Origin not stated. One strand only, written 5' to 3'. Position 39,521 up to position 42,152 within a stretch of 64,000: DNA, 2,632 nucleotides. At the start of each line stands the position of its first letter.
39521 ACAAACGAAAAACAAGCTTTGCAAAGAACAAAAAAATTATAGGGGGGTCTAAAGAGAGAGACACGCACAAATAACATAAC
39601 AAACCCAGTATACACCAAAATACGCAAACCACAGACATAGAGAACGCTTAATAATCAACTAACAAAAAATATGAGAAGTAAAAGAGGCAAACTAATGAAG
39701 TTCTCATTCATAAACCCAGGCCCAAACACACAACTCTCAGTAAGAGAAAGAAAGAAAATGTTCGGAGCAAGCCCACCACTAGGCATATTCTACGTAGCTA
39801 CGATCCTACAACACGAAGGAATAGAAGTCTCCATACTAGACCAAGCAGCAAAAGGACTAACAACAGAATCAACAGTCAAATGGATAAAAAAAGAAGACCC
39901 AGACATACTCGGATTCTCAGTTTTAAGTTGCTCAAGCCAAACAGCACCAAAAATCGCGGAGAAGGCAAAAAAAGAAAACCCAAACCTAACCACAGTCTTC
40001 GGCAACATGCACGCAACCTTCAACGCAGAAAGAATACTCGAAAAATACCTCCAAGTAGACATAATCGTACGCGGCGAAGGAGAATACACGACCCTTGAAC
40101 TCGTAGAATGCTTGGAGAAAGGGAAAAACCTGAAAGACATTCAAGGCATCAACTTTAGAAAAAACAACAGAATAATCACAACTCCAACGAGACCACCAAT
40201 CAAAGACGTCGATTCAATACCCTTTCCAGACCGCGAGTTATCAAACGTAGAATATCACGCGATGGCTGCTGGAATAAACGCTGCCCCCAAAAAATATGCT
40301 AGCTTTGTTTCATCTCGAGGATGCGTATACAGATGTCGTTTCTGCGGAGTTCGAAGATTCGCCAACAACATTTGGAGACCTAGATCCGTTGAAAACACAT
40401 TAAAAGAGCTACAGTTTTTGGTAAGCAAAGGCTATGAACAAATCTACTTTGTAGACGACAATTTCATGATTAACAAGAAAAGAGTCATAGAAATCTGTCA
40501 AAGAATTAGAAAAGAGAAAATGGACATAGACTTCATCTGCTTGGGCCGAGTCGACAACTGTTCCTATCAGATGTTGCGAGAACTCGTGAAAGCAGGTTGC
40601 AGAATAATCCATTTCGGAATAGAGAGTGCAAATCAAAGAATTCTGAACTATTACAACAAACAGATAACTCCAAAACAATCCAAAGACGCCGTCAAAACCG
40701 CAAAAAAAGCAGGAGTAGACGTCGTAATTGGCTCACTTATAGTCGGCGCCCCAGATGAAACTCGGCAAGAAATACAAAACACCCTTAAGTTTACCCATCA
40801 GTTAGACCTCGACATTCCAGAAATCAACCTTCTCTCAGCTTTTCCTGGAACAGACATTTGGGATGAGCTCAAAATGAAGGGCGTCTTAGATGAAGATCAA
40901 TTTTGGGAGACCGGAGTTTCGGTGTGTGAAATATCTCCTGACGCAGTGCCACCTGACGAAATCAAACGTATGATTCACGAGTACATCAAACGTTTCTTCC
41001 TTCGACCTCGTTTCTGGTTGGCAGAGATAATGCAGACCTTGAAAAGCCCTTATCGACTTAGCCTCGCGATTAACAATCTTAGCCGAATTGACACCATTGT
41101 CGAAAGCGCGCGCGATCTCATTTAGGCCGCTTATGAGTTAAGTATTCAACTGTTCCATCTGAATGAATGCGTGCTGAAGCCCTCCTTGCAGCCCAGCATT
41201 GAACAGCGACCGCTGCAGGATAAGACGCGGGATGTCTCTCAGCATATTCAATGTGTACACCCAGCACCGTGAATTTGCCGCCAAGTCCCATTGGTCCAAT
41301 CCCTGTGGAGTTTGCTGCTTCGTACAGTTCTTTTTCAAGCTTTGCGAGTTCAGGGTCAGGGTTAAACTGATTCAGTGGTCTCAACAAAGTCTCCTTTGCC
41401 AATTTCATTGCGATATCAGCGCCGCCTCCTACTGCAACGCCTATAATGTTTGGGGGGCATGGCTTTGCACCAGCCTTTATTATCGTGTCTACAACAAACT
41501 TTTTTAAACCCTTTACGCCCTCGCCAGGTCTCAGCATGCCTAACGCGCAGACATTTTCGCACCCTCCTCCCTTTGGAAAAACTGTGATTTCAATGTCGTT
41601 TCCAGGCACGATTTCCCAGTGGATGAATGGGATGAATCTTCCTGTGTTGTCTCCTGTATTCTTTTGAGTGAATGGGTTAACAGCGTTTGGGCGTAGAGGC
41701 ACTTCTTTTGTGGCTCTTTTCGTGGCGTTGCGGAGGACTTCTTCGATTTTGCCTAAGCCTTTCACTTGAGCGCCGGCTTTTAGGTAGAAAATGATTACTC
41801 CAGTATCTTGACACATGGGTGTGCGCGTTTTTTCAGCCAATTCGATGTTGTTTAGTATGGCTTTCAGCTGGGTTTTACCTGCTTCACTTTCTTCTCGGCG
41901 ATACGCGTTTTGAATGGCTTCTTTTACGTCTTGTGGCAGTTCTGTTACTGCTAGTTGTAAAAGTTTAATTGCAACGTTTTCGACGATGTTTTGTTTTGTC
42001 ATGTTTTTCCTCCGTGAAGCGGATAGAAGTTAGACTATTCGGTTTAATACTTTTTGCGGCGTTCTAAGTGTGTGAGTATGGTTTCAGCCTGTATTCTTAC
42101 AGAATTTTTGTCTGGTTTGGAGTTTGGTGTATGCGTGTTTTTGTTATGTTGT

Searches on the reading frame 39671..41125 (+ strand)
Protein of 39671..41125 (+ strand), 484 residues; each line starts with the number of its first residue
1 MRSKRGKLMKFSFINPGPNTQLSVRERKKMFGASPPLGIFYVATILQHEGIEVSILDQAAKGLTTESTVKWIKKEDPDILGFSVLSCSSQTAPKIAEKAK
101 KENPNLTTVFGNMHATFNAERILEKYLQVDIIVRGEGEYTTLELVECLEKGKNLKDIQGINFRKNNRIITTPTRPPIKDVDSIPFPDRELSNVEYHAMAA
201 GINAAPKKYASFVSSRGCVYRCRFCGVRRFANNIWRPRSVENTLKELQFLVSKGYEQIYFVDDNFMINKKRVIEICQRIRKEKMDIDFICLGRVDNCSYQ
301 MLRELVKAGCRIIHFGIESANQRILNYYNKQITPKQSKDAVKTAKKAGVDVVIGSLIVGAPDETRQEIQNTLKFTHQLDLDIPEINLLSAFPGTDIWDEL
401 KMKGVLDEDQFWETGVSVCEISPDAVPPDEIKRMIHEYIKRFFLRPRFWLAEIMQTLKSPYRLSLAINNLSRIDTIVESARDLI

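Call 12: search_protein_families(library=pfam, proteins=[window:39671-41125:+], max_evalue=0.01)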
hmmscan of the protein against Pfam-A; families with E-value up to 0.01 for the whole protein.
window:39671-41125:+ (484 aa): 2 families
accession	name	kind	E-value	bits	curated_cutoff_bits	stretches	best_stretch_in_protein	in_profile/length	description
PF04055.27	Radical_SAM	-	3e-28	99.5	29.5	1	214-374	3-165/166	Radical SAM superfamily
PF02310.24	B12-binding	-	1.2e-24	86.9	32.1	1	34-144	12-120/121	B12 binding domain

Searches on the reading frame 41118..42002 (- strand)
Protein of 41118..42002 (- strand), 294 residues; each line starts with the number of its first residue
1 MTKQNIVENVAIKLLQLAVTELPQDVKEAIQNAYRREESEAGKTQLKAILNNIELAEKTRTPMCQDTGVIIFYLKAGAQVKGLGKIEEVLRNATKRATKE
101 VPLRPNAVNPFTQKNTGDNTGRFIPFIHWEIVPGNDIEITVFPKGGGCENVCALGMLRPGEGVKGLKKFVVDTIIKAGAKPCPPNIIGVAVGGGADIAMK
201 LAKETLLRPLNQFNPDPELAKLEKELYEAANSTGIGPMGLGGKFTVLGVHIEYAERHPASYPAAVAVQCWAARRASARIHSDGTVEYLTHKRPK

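Call 12: search_protein_families(library=pfam, proteins=[window:41118-42002:-], max_evalue=0.01)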
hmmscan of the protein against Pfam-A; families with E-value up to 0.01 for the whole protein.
window:41118-42002:- (294 aa): 1 family
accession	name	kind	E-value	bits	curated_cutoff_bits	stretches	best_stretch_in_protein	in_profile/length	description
PF05681.19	Fumerase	-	1.3e-99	333.3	25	1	11-277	4-269/270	Fumarate hydratase (Fumerase)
